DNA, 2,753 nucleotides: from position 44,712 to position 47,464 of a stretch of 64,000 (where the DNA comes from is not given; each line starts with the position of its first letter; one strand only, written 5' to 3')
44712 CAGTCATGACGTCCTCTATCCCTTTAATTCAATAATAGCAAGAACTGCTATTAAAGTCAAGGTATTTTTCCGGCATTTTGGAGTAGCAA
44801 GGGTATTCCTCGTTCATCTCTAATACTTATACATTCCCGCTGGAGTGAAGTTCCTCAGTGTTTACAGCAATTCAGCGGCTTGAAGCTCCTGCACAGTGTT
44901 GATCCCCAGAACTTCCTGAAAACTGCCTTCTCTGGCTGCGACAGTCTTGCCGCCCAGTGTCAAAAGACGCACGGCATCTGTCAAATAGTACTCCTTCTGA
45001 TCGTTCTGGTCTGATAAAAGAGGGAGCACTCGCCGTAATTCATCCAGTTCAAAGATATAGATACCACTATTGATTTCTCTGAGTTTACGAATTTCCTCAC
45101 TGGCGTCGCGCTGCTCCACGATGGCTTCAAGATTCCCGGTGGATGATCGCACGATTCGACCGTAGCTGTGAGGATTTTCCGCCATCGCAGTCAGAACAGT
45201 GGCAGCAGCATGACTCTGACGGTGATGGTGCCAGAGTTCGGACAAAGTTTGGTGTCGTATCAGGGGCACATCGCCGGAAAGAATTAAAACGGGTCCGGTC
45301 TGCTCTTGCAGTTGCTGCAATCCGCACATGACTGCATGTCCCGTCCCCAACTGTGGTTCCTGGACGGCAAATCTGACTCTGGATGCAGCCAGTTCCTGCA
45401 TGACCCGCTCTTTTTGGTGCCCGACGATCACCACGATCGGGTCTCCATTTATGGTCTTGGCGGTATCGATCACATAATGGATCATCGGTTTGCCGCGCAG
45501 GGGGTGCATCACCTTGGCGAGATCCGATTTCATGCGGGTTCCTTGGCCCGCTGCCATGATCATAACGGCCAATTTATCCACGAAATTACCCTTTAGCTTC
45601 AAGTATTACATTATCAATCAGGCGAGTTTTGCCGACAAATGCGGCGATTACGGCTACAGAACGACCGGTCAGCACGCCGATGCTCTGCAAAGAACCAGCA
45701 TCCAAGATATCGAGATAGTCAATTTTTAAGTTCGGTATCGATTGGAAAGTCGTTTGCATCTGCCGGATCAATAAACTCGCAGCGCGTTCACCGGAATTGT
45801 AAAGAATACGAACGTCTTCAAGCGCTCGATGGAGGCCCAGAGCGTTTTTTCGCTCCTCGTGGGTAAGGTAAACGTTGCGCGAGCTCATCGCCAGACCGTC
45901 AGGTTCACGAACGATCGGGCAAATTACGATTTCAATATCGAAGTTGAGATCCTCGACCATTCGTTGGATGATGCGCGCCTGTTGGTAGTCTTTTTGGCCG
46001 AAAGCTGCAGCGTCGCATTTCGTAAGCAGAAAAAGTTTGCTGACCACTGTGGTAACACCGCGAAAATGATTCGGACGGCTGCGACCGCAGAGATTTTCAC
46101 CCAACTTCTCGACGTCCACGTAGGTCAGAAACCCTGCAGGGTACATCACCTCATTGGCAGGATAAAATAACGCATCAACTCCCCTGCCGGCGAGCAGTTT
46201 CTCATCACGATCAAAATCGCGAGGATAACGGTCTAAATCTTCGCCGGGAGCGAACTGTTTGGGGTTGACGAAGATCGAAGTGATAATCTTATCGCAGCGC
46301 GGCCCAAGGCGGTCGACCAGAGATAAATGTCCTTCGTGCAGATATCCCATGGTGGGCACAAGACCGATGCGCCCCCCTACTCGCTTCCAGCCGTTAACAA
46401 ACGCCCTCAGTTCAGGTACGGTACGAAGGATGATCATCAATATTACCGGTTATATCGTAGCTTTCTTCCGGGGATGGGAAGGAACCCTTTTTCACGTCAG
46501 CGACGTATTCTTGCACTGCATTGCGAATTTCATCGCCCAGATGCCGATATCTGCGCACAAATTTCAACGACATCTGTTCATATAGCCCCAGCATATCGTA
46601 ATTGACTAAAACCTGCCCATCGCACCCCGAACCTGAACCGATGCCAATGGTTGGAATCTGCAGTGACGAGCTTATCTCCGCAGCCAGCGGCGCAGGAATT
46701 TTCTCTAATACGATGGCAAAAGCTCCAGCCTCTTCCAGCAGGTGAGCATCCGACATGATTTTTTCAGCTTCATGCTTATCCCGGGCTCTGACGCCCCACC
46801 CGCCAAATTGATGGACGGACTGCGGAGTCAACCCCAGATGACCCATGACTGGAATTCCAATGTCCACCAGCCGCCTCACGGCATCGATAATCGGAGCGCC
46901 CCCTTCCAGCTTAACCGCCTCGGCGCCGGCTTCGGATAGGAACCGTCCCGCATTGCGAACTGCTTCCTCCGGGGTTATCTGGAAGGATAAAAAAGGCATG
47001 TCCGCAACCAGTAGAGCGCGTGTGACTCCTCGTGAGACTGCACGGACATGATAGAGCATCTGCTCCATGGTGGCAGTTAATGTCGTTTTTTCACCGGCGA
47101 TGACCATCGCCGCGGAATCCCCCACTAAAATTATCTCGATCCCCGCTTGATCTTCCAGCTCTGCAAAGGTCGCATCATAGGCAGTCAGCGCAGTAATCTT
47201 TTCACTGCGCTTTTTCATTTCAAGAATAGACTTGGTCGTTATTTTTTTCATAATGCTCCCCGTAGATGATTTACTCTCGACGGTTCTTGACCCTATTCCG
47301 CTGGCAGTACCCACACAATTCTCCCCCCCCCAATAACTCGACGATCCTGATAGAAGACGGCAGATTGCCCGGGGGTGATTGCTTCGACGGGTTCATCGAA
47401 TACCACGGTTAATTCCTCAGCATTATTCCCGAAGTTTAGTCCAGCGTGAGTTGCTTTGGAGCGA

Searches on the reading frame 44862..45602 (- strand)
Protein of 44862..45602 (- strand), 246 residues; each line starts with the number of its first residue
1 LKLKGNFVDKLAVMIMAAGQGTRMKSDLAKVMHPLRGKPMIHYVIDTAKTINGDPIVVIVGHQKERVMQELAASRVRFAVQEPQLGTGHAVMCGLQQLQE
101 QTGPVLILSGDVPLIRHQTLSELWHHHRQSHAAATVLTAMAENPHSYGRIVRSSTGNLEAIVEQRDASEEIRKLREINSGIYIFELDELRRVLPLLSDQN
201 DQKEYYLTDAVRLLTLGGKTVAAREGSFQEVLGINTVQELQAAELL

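Call 82: search_protein_families(library=pfam, proteins=[window:44862-45602:-], max_evalue=0.00001)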
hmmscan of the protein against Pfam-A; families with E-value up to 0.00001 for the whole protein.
window:44862-45602:- (246 aa): 4 families
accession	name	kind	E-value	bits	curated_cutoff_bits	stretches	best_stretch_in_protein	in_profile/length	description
PF12804.13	NTP_transf_3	-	1.2e-25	90.9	27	1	14-168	2-151/160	MobA-like NTP transferase domain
PF00483.29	NTP_transferase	-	1.6e-19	70.9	21.2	1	13-218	2-213/245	Nucleotidyl transferase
PF01128.25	IspD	-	1.6e-12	48.1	27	1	12-243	2-215/221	2-C-methyl-D-erythritol 4-phosphate cytidylyltransferase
PF02348.25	CTP_transf_3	-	8.3e-07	29.5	22.6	1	29-136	15-124/217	Cytidylyltransferase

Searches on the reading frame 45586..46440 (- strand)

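Call 82: search_protein_families(library=pfam, proteins=[window:45586-46440:-], max_evalue=0.00001)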
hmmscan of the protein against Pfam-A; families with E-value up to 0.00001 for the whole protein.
window:45586-46440:- (284 aa): 1 family
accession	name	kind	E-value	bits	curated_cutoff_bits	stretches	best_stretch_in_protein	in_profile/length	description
PF02569.21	Pantoate_ligase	-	6.5e-101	337.4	20.7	1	4-279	2-268/268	Pantoate-beta-alanine ligase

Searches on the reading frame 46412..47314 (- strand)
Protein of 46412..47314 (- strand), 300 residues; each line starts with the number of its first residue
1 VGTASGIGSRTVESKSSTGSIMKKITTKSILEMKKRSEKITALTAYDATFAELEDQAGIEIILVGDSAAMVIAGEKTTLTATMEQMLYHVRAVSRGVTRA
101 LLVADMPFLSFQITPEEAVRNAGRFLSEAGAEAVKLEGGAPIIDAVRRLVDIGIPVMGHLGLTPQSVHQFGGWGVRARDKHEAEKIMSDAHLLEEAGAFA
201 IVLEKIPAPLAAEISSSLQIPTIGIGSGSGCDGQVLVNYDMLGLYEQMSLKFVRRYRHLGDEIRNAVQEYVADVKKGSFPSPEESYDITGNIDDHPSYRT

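Call 82: search_protein_families(library=pfam, proteins=[window:46412-47314:-], max_evalue=0.00001)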
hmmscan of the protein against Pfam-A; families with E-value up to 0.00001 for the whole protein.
window:46412-47314:- (300 aa): 1 family
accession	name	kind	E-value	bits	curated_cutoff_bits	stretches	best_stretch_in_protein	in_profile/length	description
PF02548.21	Pantoate_transf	-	8.2e-112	373.3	28.7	1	24-281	1-258/259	Ketopantoate hydroxymethyltransferase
